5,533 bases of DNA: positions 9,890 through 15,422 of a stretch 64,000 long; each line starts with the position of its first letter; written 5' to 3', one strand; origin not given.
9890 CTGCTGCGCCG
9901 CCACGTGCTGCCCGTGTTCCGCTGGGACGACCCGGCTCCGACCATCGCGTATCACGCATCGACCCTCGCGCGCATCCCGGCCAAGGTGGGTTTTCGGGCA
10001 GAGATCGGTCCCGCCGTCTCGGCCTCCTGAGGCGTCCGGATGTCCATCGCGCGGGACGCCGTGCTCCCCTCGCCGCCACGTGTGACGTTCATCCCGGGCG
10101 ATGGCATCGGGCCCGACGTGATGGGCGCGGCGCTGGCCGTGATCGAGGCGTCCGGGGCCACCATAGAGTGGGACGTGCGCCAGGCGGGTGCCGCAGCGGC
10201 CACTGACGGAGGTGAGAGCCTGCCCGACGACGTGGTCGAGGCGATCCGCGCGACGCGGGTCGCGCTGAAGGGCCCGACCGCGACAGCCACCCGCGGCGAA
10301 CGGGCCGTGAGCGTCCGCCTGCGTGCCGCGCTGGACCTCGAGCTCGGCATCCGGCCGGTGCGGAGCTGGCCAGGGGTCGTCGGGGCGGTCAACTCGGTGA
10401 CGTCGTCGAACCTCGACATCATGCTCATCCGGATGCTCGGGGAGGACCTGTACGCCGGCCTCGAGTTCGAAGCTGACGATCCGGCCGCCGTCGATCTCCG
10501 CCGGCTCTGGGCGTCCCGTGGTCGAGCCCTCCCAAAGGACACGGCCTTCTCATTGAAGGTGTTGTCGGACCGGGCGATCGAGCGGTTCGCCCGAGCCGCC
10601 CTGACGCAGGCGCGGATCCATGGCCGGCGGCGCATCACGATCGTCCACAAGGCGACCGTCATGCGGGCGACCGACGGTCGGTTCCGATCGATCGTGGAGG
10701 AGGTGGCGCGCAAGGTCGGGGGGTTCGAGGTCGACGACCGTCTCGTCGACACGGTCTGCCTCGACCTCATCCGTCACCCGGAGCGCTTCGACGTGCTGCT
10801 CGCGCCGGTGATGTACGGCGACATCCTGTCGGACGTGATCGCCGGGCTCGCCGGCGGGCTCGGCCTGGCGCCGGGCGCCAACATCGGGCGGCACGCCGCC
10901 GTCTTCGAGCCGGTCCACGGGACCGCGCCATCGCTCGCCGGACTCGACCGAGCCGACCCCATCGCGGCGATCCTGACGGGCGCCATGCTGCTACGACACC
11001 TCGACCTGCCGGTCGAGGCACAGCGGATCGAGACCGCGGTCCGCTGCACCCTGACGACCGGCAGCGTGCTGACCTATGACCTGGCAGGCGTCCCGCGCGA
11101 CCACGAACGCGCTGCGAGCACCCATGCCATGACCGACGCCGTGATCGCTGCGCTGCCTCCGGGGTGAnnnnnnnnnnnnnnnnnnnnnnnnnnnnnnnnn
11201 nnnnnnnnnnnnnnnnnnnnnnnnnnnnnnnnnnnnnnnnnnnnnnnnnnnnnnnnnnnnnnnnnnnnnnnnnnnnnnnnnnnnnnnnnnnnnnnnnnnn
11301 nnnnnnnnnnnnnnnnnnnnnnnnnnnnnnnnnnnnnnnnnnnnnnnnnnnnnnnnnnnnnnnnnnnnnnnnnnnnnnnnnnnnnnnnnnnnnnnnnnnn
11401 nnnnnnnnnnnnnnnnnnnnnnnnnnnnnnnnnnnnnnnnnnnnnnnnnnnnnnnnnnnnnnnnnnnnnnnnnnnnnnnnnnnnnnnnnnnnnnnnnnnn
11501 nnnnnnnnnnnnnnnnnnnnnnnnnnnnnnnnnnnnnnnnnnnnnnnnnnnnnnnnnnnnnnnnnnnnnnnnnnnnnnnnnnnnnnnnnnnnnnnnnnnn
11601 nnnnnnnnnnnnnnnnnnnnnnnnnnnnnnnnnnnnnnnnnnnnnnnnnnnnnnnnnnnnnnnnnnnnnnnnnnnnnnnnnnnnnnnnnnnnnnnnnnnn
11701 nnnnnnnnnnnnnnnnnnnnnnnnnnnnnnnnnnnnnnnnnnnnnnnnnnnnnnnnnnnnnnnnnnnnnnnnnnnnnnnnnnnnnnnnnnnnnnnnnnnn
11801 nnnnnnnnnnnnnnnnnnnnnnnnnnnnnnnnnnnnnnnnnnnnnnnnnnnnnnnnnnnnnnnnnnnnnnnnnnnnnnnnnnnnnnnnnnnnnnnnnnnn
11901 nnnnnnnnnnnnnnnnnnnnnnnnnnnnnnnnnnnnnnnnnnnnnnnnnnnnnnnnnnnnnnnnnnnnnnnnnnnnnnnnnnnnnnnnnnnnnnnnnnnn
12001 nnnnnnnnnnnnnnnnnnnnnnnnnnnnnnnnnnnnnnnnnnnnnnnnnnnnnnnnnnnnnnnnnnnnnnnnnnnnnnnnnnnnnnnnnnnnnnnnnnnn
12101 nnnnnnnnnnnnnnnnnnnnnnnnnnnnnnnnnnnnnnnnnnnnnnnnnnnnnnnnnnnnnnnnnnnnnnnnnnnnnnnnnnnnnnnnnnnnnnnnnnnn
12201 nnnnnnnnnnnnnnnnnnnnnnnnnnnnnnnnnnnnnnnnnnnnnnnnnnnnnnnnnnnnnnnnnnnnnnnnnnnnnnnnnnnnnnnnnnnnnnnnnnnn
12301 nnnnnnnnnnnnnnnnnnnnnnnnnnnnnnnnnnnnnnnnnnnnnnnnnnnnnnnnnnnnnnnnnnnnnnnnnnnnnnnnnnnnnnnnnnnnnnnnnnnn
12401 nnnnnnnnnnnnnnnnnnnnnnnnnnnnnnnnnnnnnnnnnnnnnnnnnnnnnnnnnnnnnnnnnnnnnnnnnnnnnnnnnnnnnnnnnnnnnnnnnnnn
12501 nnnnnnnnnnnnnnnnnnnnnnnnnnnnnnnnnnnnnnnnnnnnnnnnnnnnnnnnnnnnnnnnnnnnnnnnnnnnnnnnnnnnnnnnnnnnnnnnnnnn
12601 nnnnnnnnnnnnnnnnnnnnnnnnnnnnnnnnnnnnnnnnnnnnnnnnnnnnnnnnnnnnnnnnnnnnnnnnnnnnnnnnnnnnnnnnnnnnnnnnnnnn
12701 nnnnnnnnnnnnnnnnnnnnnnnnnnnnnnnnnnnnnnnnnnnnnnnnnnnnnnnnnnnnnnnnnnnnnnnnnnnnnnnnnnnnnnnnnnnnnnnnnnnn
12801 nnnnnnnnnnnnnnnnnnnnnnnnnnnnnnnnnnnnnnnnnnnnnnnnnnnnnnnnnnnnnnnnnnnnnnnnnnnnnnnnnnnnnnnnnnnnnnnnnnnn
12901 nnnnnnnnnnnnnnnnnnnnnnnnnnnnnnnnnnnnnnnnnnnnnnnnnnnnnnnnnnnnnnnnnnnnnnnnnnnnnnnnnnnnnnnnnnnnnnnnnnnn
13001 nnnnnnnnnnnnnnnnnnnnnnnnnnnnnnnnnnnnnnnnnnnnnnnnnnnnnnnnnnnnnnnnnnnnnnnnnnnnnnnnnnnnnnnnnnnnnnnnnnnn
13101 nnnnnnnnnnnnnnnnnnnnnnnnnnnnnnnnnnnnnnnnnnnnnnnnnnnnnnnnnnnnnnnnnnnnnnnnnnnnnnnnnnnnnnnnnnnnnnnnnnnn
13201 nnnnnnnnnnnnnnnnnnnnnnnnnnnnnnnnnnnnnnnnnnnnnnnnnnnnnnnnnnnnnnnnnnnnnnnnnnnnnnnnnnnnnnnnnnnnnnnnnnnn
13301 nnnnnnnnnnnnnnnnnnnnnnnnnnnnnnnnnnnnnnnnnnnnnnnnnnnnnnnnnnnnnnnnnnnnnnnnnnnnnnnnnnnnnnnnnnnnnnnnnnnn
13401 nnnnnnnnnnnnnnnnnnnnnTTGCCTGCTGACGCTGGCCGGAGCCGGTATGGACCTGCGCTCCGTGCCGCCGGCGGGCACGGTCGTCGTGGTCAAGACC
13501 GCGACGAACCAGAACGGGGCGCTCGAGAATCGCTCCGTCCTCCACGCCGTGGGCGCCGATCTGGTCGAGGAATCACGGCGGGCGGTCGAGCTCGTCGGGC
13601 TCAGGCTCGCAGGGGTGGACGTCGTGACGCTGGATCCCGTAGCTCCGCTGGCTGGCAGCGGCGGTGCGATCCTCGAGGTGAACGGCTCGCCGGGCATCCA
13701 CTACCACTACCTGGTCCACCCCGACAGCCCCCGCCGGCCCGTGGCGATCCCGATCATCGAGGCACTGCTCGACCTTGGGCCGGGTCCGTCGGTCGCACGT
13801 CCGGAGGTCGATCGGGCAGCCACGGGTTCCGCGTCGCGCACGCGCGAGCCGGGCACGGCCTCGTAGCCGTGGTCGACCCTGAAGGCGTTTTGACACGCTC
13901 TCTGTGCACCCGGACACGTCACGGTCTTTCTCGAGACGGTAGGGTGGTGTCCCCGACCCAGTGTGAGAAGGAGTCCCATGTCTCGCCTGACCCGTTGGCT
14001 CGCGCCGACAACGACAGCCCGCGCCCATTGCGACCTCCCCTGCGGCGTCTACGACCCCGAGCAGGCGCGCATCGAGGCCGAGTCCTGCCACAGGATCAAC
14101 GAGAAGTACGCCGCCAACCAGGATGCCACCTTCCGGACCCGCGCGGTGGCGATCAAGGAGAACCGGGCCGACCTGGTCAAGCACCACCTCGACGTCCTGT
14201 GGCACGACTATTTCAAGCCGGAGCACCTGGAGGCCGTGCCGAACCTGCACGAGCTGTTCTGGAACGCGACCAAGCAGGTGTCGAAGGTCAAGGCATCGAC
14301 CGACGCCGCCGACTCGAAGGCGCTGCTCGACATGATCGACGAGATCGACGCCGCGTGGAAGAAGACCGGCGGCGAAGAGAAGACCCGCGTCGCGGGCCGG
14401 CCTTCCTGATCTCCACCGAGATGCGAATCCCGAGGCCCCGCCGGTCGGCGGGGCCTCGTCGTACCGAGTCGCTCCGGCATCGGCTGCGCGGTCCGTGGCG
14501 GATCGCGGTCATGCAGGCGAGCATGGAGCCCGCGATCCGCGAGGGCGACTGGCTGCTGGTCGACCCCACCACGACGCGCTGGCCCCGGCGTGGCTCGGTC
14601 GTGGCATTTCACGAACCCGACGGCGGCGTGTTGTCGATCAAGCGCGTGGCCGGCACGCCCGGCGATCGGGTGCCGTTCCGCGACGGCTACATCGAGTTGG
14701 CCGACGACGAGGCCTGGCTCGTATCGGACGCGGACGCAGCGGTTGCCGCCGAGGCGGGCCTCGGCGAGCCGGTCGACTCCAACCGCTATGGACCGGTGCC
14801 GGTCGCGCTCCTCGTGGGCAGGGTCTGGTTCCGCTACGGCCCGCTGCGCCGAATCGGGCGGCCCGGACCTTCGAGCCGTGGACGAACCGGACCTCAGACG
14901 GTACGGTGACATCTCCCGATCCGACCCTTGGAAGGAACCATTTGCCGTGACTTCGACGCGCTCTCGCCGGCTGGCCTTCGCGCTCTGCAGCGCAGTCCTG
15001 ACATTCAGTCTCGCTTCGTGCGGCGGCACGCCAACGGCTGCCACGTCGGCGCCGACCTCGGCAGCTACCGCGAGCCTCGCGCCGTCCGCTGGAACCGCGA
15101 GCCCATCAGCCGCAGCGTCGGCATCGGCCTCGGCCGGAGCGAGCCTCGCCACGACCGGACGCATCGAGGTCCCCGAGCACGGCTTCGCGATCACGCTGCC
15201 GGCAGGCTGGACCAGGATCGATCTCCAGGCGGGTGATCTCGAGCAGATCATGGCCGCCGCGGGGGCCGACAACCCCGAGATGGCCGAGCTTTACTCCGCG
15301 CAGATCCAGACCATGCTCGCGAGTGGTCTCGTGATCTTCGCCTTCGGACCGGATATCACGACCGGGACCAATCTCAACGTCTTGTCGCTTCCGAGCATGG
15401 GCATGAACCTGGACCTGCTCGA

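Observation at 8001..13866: Candidate undescribed ATP-grasp/flippase cluster: RraA-like, COG3919 ATP-grasp, IDH-family dehydrogenase and a flippase::ATP-grasp fusion, translationally coupled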

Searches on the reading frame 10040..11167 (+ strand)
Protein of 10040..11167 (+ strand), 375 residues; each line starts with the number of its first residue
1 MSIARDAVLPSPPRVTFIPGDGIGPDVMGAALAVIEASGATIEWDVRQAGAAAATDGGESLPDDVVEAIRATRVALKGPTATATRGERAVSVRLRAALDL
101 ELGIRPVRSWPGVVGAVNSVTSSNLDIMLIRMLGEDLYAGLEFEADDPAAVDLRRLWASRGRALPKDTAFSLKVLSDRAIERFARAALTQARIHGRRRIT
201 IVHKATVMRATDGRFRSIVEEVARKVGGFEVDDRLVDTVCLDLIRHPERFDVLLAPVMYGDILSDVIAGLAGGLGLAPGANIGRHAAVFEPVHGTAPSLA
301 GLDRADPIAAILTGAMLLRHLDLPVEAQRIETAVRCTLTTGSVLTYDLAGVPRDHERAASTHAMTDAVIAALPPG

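Call 8: search_protein_families(library=pfam, proteins=[window:10040-11167:+], max_evalue=0.01)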
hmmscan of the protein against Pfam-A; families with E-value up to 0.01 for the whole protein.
window:10040-11167:+ (375 aa): 1 family
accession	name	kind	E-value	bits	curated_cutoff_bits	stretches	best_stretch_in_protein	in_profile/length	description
PF00180.25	Iso_dh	-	1.7e-84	284.5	27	1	15-368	2-348/348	Isocitrate/isopropylmalate dehydrogenase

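Call 9: search_protein_families(library=ncbifam, proteins=[window:10040-11167:+], max_evalue=0.01)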
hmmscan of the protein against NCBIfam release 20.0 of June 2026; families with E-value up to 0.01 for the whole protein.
window:10040-11167:+ (375 aa): 18 families
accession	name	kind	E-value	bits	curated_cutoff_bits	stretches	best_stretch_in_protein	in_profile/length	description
NF006673.0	PRK09222.1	equivalog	7.3e-78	262.7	509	1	14-372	6-341/482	NADP-dependent isocitrate dehydrogenase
TIGR02088.1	LEU3_arch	subfamily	1e-77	261.6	409.8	2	156-354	121-316/324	isopropylmalate/isohomocitrate dehydrogenases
NF006529.0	PRK08997.1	equivalog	6.3e-77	258.8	510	1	14-353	5-323/335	isocitrate dehydrogenase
NF040626.1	AksF2_Meth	equivalog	6.7e-76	255.7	540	1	14-358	3-323/333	homoisocitrate dehydrogenase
TIGR00175.1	mito_nad_idh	equivalog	3.6e-72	243.3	432.4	2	171-370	139-332/334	isocitrate dehydrogenase (NAD(+))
TIGR00183.1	prok_nadp_idh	equivalog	1.4e-63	215.2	567.3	2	8-225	22-251/417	isocitrate dehydrogenase (NADP(+))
TIGR02924.1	ICDH_alpha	equivalog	3.7e-61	207.7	561.35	1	15-372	3-337/473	isocitrate dehydrogenase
NF040619.1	AksF_Meth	equivalog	7.4e-61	206.1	500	1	14-352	3-334/343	homoisocitrate dehydrogenase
NF005425.0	PRK07006.1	equivalog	9e-59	199.3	490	2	9-226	23-252/416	NADP-dependent isocitrate dehydrogenase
NF005036.0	PRK06451.1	equivalog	1.6e-57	195.2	484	2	8-225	19-243/412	NADP-dependent isocitrate dehydrogenase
NF002898.0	PRK03437.1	equivalog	2.5e-56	191.4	393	1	15-368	7-341/347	3-isopropylmalate dehydrogenase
NF005610.0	PRK07362.1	equivalog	1.9e-53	181.8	585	2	231-370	334-472/474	NADP-dependent isocitrate dehydrogenase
NF040855.1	iso_homocit_dh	equivalog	7.8e-48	163.5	680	2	164-355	124-309/345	isocitrate--homoisocitrate dehydrogenase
TIGR00169.1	leuB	equivalog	1.5e-46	159.1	353.2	1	14-364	1-345/349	3-isopropylmalate dehydrogenase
TIGR02089.1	TTC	equivalog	7.7e-46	156.6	470.4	1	14-370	5-350/352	tartrate dehydrogenase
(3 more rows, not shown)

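Call 39: search_solved_structures(query=window:10040-11167:+, max_evalue=1e-20, show_alignments=2)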
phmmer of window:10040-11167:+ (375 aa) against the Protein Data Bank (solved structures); distinct sequences matched with E-value up to 1e-20: 79 (the best 60 are shown).
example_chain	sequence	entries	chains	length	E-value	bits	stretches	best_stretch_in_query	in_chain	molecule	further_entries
6lky_A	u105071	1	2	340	9.3e-73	248.4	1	14-350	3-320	Putative isocitrate dehydrogenase, NAD-dependent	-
2d1c_A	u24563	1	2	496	1.1e-64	221.9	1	14-370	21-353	Isocitrate dehydrogenase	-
6m3s_A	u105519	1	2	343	1.2e-62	215.2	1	177-351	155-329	Isocitrate dehydrogenase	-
8grb_B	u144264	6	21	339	1.2e-62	215.1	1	14-351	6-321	Isocitrate dehydrogenase [NAD] subunit alpha, mitochondrial | Human IDH3 alpha subunit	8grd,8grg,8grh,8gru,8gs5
6ltf_A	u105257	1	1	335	1.3e-62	215.1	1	15-351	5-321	Isocitrate dehydrogenase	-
6kde_A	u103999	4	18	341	1.5e-62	214.8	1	170-351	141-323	Isocitrate dehydrogenase [NAD] subunit alpha, mitochondrial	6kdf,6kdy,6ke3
6l57_A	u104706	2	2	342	1.5e-62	214.8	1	170-351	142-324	Isocitrate dehydrogenase [NAD] subunit alpha, mitochondrial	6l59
5gre_A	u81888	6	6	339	1.5e-62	214.8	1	170-351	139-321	Isocitrate dehydrogenase [NAD] subunit alpha, mitochondrial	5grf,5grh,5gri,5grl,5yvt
7ce3_A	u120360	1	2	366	2e-62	214.5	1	14-351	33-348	Isocitrate dehydrogenase [NAD] subunit alpha, mitochondrial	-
2iv0_A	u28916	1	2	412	4.8e-61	209.9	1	8-348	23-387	ISOCITRATE DEHYDROGENASE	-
3blv_B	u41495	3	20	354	7.2e-56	192.9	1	170-362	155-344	Isocitrate dehydrogenase [NAD] subunit 2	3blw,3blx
1hqs_A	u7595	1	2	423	1.6e-55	191.8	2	9-230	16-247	ISOCITRATE DEHYDROGENASE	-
1tyo_A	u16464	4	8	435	1e-53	185.8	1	9-349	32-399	isocitrate dehydrogenase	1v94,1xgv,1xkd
2d4v_A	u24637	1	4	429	1.1e-53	185.7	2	9-217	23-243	isocitrate dehydrogenase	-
3asj_A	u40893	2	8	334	2.2e-53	184.7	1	167-372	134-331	Homoisocitrate dehydrogenase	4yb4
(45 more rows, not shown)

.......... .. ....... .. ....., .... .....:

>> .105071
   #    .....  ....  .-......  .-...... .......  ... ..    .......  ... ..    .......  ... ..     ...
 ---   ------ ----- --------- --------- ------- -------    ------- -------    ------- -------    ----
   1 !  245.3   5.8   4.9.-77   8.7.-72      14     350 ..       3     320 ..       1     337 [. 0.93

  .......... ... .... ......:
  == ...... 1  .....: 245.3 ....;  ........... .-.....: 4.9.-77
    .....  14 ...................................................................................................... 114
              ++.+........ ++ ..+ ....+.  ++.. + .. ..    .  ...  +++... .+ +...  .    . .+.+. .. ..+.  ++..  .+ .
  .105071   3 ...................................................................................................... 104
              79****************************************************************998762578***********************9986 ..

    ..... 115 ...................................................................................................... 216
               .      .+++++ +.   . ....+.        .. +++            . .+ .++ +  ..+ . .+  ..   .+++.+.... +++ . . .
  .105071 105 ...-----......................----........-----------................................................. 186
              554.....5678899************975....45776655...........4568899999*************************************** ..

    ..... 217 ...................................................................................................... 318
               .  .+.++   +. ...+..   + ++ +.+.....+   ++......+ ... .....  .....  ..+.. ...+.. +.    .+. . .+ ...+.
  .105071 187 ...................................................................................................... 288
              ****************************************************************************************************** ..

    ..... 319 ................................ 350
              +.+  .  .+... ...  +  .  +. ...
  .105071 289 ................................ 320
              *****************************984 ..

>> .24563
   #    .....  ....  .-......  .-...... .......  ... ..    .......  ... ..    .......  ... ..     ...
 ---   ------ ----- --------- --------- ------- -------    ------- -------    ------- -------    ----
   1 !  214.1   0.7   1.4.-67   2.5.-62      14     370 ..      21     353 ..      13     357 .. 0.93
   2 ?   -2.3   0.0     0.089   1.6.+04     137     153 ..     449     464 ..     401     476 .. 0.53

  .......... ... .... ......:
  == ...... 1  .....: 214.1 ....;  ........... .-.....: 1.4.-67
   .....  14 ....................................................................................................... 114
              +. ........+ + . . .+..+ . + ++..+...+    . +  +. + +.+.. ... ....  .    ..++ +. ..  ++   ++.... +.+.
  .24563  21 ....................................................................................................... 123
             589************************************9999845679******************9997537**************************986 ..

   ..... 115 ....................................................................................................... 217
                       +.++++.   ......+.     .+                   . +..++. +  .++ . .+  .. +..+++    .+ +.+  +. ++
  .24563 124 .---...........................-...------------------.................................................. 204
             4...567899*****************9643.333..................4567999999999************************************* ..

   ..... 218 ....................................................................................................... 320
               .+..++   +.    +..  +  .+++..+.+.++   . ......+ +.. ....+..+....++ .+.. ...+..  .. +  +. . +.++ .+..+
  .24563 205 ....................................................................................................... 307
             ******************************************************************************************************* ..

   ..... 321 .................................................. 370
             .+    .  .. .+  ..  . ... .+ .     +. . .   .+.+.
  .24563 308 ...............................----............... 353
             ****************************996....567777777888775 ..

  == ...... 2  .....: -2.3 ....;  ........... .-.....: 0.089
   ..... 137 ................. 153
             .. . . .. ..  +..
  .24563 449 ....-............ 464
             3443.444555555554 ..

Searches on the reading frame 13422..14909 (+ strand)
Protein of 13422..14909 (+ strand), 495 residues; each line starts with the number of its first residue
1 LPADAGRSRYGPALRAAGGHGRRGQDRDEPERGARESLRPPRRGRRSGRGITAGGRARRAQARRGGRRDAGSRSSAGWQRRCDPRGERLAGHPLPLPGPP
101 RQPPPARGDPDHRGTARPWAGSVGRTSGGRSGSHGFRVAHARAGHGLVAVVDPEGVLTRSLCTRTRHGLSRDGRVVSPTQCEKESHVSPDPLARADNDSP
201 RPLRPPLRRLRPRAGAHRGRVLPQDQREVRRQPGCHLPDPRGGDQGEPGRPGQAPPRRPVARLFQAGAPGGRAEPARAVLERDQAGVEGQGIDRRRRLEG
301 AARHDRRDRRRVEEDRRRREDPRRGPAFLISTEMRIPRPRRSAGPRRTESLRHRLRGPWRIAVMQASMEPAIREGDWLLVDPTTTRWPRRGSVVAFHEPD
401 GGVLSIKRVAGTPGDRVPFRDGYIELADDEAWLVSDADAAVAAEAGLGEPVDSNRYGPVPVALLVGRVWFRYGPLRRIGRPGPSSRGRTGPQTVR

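Call 8: search_protein_families(library=pfam, proteins=[window:13422-14909:+], max_evalue=0.01)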
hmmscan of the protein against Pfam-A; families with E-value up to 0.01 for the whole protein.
window:13422-14909:+ (495 aa): 2 families
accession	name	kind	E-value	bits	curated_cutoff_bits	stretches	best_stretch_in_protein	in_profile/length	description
PF10502.14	Peptidase_S26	-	1.3e-12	48.4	22.9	1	362-428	27-96/168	Signal peptidase, peptidase S26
PF00717.28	Peptidase_S24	-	0.00012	22.2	23.3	1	363-411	40-84/116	Peptidase S24-like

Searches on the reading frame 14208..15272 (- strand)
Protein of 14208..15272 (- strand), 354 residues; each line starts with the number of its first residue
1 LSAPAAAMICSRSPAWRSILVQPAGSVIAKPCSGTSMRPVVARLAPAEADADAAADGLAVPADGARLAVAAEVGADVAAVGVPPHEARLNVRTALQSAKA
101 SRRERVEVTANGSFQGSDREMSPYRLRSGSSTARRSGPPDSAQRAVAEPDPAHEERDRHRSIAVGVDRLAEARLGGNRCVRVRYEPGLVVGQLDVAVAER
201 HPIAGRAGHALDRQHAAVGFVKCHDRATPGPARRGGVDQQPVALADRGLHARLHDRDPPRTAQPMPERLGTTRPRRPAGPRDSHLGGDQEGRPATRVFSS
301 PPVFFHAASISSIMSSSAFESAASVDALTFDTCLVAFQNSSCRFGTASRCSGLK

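Call 8: search_protein_families(library=pfam, proteins=[window:14208-15272:-], max_evalue=0.01)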
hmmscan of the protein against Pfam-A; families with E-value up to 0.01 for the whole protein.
window:14208-15272:- (354 aa): 1 family
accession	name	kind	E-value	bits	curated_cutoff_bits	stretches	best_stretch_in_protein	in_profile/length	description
PF10904.13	DUF2694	-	0.00014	22.3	22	1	21-85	11-75/97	Protein of unknown function (DUF2694)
